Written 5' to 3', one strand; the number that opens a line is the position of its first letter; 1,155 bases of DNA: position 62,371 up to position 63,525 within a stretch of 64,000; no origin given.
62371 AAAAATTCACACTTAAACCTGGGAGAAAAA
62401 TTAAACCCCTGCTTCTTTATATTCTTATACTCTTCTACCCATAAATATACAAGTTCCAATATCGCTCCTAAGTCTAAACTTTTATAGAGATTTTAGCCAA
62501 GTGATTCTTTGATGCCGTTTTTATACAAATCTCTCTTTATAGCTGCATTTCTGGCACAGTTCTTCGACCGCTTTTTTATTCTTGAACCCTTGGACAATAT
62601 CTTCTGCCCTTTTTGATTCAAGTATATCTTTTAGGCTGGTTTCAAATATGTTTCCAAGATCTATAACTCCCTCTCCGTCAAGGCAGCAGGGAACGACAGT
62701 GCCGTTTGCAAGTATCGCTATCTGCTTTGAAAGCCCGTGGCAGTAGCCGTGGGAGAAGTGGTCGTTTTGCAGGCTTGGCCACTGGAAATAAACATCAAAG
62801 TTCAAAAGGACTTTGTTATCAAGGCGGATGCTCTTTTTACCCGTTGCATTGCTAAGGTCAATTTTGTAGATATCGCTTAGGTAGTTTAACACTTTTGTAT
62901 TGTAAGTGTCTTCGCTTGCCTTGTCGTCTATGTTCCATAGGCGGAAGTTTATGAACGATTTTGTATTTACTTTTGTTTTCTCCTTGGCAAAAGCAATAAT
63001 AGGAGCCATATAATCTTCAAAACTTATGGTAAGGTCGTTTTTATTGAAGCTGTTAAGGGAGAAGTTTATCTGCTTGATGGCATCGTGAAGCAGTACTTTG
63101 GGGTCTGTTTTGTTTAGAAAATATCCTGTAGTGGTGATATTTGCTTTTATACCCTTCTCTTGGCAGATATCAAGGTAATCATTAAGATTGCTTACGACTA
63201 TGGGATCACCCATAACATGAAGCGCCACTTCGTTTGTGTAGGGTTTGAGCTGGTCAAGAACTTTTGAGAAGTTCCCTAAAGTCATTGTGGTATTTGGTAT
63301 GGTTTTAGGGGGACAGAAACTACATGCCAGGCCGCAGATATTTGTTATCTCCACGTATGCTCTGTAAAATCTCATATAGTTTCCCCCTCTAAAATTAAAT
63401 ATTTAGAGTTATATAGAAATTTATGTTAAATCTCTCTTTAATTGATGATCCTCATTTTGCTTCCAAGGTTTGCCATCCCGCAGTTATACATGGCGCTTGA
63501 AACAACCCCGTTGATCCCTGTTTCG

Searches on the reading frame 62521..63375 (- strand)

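Call 96: search_protein_families(library=pfam, proteins=[window:62521-63375:-], max_evalue=0.001)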
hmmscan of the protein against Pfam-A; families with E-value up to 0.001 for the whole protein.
window:62521-63375:- (284 aa): 2 families
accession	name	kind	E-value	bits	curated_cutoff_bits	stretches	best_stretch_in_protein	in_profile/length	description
PF13186.11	SPASM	-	5.7e-15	55.8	21.5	1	212-277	1-66/67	Iron-sulfur cluster-binding domain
PF04055.27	Radical_SAM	-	4.7e-08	33.8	29.5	1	8-141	1-147/166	Radical SAM superfamily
